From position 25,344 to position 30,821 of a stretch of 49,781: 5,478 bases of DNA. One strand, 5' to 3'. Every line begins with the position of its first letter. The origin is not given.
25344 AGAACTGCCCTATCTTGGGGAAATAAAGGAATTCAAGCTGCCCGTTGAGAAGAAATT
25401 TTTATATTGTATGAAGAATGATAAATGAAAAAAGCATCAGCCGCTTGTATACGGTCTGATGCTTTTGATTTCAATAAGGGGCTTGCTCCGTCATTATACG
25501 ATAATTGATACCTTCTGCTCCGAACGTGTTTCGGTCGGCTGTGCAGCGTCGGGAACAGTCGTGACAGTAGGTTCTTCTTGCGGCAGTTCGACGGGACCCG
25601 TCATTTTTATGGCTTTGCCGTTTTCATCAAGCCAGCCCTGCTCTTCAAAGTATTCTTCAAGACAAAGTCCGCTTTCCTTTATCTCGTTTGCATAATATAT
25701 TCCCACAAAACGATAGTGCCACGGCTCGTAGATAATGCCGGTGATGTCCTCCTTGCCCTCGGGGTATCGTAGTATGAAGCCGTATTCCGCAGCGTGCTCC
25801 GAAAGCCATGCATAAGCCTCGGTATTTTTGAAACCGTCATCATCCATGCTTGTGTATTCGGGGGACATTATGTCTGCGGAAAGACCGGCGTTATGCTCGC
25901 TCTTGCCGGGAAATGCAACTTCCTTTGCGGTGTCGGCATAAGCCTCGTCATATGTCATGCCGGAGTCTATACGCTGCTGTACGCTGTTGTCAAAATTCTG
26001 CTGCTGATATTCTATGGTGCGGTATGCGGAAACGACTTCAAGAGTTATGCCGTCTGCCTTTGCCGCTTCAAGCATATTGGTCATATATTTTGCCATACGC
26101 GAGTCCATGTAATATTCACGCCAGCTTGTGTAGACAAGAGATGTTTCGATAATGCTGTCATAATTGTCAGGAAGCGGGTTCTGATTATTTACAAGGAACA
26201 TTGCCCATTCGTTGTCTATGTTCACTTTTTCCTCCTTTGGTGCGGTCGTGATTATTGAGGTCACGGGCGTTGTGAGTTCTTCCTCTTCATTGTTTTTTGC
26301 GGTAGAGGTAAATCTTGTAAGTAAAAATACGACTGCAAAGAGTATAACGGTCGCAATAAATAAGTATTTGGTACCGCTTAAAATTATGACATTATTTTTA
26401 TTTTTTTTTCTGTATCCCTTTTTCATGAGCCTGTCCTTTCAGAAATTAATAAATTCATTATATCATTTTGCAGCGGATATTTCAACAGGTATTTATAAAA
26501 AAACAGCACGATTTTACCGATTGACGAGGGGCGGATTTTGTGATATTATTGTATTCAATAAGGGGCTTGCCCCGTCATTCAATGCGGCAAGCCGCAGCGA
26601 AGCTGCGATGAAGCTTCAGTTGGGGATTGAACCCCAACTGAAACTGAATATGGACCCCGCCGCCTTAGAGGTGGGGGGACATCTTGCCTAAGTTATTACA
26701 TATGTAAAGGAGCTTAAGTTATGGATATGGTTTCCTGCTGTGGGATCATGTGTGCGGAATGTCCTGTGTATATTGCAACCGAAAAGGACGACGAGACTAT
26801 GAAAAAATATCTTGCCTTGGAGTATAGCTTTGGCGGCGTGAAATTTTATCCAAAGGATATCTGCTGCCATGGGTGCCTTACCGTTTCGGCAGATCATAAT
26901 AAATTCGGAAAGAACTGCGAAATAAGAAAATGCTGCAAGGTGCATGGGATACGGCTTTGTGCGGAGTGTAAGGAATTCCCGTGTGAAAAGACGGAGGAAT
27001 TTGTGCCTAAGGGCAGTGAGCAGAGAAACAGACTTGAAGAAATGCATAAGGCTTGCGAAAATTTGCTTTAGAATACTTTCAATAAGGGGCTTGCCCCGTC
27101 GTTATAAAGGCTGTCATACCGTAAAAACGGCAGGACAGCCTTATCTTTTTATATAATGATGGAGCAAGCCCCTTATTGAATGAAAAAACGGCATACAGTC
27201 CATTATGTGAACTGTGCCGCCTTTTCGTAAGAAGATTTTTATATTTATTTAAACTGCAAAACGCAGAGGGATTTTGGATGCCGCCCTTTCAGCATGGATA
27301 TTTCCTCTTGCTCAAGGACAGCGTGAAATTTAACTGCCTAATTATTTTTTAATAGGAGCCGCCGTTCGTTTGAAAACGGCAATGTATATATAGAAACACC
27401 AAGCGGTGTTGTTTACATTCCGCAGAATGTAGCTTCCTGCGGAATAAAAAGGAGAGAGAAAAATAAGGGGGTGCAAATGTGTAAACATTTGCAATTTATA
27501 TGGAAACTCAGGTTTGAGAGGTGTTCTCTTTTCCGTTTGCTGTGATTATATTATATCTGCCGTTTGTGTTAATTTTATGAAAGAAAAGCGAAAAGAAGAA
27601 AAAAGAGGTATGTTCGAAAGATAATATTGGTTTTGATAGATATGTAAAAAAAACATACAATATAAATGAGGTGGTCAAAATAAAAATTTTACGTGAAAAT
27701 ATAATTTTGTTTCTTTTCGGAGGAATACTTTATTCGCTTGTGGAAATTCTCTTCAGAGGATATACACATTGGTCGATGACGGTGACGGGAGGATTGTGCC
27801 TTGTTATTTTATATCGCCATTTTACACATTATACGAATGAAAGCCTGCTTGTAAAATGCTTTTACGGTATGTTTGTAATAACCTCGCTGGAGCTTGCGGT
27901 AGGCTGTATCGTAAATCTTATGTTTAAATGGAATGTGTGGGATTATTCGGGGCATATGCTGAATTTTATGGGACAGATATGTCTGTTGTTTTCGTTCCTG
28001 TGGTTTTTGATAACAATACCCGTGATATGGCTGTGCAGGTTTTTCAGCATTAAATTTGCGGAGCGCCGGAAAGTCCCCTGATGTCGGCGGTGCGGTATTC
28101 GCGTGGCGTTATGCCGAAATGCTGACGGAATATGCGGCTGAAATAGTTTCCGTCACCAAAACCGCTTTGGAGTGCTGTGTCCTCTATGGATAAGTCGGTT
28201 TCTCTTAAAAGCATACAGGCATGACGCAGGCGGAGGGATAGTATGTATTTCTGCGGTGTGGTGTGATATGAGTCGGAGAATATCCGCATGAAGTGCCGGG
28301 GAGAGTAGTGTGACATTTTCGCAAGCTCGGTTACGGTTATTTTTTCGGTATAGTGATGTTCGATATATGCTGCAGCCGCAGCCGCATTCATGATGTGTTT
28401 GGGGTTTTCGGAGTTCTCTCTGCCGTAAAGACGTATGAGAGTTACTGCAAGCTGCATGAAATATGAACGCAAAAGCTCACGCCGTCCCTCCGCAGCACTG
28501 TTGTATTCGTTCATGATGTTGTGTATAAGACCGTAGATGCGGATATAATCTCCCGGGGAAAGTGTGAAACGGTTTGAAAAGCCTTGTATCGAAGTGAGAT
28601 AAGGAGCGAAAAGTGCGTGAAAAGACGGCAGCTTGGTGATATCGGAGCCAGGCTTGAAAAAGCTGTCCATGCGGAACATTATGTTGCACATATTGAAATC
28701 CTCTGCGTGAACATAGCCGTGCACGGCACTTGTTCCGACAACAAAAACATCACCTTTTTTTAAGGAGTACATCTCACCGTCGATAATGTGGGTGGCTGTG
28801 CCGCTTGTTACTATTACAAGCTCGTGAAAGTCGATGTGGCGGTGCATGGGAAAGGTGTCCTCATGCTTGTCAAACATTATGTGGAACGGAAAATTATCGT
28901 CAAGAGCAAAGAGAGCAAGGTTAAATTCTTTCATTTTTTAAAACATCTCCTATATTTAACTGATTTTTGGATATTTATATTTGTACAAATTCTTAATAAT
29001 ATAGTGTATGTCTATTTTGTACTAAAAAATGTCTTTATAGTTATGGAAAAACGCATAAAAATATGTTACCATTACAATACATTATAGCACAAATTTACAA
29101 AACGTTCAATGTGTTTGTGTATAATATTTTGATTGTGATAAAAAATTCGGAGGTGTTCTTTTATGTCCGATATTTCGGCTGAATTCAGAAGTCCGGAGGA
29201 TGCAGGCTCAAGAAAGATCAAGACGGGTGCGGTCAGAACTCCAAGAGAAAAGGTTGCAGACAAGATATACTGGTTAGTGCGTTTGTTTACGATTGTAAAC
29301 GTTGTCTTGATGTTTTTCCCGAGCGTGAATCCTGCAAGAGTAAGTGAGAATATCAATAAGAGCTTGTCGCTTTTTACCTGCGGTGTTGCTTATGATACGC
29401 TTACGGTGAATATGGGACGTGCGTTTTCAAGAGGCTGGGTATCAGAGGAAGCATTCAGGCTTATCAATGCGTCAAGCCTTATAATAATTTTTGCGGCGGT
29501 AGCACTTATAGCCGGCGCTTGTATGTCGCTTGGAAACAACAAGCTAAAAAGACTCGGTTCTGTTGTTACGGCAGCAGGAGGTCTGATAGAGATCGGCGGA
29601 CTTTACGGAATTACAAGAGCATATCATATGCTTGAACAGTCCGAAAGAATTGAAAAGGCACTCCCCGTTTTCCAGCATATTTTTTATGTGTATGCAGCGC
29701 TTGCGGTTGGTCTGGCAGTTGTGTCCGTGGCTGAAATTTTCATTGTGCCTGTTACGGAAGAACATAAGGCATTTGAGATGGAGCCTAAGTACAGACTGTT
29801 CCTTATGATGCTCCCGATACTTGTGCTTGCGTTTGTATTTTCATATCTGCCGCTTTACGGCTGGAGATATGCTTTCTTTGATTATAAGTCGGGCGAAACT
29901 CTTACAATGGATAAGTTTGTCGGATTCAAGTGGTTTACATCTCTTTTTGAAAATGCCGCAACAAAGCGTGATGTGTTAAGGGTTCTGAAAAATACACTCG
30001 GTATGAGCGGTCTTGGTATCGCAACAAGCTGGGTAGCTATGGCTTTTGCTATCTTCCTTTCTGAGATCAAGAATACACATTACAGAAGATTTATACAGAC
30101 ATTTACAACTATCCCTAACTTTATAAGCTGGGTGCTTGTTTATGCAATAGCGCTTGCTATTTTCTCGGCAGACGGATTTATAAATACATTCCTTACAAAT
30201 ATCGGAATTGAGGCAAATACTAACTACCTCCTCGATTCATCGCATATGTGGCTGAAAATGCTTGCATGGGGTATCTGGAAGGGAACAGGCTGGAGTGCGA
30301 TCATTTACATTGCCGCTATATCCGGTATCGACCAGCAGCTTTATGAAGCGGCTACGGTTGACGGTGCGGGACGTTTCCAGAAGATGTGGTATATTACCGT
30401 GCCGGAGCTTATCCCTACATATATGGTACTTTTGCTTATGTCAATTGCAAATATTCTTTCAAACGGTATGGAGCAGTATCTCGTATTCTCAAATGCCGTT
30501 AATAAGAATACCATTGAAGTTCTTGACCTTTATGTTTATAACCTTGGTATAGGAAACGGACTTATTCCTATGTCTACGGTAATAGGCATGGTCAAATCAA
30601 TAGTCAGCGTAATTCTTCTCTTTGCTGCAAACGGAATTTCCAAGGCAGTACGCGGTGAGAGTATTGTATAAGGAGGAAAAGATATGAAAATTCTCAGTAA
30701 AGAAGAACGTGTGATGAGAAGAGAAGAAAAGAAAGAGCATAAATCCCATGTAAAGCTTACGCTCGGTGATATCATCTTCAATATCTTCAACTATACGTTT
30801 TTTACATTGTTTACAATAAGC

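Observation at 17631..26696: Modular, highly structured ~144-bp intergenic repeat family (three full copies, at least five fragments)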

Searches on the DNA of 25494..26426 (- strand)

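Call 66: search_with_rna_model(model_id=R1, sources=[L107, L108, L109, L110, L111, L112, L113, L114, L115, L116, L117, L118, L119, L120, L121, L122, L123, L124, L125, L126, L127, L128, L129, L130, L131, L132, L133, L134, L135, L136, L137, L138, L139, L140, L141, L142, L143, L144, L145, L146, L147, L148, L149, L150, L151, L152, L153, L154, L155, L156, L157, L158, L159, L160, L161, L162, L163, L164, L165, L166, L167, L168, L169, L170, L171, L172, L173, L174, L175, L176, L177, L178, L179, L180, L181, L182, L183, L184, L185, L186], max_evalue=1)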
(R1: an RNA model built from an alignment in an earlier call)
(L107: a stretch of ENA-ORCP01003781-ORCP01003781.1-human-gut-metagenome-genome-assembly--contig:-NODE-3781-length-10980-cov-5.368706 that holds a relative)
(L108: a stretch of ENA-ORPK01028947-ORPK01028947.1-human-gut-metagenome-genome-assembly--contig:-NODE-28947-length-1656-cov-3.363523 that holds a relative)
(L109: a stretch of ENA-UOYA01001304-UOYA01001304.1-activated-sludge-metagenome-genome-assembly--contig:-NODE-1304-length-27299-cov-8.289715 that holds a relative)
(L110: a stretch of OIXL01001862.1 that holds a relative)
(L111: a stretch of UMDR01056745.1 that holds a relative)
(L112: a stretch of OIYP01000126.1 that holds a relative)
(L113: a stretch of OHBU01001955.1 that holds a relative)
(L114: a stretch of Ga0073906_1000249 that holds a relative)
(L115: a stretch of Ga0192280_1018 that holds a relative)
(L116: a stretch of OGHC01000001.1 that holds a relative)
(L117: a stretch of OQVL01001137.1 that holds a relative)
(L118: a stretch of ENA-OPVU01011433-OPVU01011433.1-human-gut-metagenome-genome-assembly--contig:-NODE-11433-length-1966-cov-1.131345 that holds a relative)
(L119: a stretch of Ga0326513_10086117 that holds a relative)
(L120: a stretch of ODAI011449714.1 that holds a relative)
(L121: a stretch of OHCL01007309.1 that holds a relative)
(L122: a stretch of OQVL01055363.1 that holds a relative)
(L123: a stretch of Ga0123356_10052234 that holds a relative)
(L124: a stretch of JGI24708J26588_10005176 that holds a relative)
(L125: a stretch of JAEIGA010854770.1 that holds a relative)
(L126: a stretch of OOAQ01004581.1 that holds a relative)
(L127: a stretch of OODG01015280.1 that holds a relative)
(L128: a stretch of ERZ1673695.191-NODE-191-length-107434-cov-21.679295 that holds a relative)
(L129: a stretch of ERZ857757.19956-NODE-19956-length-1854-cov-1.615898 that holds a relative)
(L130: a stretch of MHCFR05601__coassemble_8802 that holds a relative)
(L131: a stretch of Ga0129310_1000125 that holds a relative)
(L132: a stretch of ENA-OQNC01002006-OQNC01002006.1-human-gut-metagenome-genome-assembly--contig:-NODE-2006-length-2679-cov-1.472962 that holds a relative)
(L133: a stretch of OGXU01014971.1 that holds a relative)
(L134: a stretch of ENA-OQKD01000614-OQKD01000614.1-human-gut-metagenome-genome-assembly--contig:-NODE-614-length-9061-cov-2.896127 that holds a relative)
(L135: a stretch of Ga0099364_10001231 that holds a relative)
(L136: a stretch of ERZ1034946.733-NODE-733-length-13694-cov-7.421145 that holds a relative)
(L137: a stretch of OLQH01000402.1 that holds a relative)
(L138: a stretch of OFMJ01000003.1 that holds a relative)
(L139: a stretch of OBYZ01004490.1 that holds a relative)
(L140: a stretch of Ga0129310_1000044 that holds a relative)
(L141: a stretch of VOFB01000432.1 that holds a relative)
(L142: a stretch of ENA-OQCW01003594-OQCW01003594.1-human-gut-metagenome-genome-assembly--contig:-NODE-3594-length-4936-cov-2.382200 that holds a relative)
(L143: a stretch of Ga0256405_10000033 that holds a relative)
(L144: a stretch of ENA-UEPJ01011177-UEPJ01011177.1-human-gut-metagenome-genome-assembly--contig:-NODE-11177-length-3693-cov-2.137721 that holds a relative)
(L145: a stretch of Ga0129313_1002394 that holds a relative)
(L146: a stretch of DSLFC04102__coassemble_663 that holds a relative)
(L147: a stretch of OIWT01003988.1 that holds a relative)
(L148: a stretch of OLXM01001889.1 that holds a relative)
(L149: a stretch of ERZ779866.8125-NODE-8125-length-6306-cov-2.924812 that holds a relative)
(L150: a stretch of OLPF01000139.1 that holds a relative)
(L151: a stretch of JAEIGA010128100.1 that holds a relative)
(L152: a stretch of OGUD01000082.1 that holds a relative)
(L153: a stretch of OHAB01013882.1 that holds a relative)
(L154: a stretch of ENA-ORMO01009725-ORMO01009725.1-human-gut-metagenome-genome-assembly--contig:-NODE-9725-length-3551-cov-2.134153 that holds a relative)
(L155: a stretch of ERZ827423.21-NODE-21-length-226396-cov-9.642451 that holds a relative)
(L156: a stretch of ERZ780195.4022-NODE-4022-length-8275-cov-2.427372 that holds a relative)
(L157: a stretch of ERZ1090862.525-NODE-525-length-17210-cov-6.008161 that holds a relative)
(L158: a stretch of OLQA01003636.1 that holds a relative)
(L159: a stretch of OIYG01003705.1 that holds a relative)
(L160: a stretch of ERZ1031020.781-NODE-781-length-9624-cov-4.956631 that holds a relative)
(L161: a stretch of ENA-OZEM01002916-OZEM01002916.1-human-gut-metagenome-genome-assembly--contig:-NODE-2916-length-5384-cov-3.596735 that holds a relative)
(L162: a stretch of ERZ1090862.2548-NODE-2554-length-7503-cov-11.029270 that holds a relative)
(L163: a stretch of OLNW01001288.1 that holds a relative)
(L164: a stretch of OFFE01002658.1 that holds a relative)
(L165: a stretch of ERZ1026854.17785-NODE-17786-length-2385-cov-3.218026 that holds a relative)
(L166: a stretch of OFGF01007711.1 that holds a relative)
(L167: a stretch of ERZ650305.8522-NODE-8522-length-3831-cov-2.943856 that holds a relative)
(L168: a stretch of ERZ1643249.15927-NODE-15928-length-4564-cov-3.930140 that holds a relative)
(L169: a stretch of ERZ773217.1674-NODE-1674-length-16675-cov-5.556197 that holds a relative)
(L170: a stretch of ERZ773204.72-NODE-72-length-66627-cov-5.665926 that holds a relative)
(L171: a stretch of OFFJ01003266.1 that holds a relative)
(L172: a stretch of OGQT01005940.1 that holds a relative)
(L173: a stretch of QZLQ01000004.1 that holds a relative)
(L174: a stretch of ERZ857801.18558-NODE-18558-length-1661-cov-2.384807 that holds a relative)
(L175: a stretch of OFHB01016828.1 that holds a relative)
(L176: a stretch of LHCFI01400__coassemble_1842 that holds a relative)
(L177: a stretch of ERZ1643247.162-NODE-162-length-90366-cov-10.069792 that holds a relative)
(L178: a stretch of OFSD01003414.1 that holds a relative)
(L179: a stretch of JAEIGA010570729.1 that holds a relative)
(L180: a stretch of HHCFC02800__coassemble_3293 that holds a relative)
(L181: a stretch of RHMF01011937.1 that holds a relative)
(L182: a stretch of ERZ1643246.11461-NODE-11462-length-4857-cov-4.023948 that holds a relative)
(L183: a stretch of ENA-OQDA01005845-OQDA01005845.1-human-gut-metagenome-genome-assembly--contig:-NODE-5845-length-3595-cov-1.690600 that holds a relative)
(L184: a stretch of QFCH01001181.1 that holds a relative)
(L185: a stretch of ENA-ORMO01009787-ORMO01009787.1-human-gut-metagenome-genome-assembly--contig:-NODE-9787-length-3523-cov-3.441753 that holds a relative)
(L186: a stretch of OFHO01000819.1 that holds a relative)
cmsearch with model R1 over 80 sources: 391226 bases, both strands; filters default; matches with E-value up to 1: 0.
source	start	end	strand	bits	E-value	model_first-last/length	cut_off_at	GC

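Call 86: search_with_rna_model(model_id=R1, sources=[L187, L188, L189, L190, L191, L192, L193, L194, L195, L196, L197, L198, L199, L200, L201, L202], max_evalue=0.1)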
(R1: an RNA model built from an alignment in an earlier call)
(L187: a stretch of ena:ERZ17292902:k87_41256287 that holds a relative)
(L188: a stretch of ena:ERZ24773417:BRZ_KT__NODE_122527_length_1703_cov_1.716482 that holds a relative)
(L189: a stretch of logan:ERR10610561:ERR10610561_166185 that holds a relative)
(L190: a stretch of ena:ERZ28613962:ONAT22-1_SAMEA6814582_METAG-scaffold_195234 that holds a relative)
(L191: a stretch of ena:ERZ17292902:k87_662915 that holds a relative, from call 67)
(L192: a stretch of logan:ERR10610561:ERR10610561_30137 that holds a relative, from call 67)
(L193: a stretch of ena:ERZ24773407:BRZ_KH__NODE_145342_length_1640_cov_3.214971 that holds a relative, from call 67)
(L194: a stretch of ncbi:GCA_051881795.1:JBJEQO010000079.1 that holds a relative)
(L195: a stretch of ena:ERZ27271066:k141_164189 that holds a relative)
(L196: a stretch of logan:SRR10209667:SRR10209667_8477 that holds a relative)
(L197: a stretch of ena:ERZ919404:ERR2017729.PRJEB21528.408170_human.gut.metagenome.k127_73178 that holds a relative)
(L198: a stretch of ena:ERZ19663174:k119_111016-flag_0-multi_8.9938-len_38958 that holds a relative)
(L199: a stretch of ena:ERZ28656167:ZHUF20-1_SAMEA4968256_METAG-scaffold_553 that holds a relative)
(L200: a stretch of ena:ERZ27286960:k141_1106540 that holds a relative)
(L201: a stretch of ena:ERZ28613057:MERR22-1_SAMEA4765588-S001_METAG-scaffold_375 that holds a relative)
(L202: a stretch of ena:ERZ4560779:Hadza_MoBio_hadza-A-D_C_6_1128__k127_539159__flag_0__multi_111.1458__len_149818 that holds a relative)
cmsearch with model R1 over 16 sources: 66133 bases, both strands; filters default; matches with E-value up to 0.1: 17.
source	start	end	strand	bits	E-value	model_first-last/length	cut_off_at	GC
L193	882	1025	-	156.7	7.1e-41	1-143/143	no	0.53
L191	1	119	-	108.4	1e-27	1-118/143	3'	0.52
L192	1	73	-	58.5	4.1e-14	1-72/143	3'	0.51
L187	1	39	+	41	2.3e-09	105-143/143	5'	0.54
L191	493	602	+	32.6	4.7e-07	1-143/143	no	0.42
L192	447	556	+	32.6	4.7e-07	1-143/143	no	0.42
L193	1399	1508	+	32.6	4.7e-07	1-143/143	no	0.42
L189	1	28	+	32.5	4.8e-07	116-143/143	5'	0.5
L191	500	571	-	28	8.3e-06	1-143/143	no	0.46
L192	454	525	-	28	8.3e-06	1-143/143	no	0.46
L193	1406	1477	-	28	8.3e-06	1-143/143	no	0.46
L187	1062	1123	+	25.9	3.1e-05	1-143/143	no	0.42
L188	1641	1702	+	25.9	3.1e-05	1-143/143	no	0.42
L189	1051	1112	+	25.9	3.1e-05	1-143/143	no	0.42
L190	1138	1199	+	25.9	3.1e-05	1-143/143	no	0.42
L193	914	1016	+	21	0.00069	10-111/143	no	0.57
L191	8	110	+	20.9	0.00071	10-111/143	no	0.56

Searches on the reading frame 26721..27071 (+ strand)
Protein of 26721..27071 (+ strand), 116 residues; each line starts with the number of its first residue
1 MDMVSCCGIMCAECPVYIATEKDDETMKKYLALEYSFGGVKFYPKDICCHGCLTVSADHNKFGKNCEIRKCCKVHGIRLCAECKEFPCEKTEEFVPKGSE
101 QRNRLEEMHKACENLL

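Call 24: search_protein_families(library=pfam, proteins=[window:26721-27071:+])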
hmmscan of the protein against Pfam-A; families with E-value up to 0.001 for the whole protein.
window:26721-27071:+ (116 aa): 1 family
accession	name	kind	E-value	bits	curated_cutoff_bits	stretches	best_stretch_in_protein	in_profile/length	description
PF12675.12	DUF3795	-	3.5e-17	63.1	22.6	1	3-92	1-82/83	Protein of unknown function (DUF3795)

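Call 67: find_encoding_contigs(protein=window:26721-27071:+, flank=1500, max_places=10)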
Protein window:26721-27071:+ (116 aa): 5 contigs read that carry it; 3 places shown.
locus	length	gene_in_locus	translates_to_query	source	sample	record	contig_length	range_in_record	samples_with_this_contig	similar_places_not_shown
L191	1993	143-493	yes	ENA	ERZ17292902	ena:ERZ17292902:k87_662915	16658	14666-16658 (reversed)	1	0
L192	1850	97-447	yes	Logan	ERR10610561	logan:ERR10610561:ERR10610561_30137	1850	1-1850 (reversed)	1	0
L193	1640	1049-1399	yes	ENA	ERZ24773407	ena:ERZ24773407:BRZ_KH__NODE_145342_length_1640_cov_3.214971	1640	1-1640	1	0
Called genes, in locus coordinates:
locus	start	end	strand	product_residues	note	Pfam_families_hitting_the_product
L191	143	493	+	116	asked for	PF12675:DUF3795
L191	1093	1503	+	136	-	PF06541:ABC_trans_CmpB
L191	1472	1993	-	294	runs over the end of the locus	PF02311:AraC_binding, PF07883:Cupin_2, PF00165:HTH_AraC, PF12833:HTH_18, PF00165:HTH_AraC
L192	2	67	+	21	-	?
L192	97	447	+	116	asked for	PF12675:DUF3795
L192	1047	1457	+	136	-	PF06541:ABC_trans_CmpB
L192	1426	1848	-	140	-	?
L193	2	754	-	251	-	?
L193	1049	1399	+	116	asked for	PF12675:DUF3795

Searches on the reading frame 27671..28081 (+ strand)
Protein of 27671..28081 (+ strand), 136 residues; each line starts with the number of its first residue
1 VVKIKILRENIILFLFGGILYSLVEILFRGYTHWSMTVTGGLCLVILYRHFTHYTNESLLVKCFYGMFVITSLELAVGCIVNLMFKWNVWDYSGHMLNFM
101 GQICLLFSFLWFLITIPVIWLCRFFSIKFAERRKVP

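Call 24: search_protein_families(library=pfam, proteins=[window:27671-28081:+])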
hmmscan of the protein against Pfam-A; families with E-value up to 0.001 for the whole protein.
window:27671-28081:+ (136 aa): 1 family
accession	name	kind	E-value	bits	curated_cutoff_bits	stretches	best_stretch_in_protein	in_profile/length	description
PF06541.16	ABC_trans_CmpB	-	1.4e-11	45.2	25.9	1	34-123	33-117/151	Putative ABC-transporter type IV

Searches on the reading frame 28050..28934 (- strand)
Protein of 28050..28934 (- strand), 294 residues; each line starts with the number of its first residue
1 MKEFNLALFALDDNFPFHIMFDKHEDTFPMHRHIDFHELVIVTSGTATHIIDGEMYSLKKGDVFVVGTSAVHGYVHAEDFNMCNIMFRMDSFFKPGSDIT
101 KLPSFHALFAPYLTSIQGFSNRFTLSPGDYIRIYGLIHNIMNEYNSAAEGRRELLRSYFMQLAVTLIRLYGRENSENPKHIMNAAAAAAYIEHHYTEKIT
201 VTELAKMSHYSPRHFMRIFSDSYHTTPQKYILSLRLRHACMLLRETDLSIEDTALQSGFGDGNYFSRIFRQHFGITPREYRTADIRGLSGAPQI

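Call 41: search_protein_families(library=pfam, proteins=[window:28050-28934:-], max_evalue=0.00001)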
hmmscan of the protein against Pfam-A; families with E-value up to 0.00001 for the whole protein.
window:28050-28934:- (294 aa): 4 families
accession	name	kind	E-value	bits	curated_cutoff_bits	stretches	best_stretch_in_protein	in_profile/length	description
PF12833.13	HTH_18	-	2e-25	89.3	33.6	1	204-282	1-79/80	Helix-turn-helix domain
PF00165.29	HTH_AraC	-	9.8e-22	77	26.6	2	245-282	6-42/42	Bacterial regulatory helix-turn-helix proteins, AraC family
PF07883.17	Cupin_2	-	3.1e-11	43.2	27.2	1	18-80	2-62/70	Cupin domain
PF02311.25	AraC_binding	-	7.7e-11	42.3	21.1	1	23-162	11-134/135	AraC-like ligand binding domain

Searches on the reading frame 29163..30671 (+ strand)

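Call 41: search_protein_families(library=pfam, proteins=[window:29163-30671:+], max_evalue=0.00001)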
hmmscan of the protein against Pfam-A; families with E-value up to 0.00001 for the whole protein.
window:29163-30671:+ (502 aa): 1 family
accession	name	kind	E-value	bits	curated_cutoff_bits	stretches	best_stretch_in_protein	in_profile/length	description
PF00528.27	BPD_transp_1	-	2.2e-16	60.5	26.4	1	295-496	8-182/184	Binding-protein-dependent transport system inner membrane component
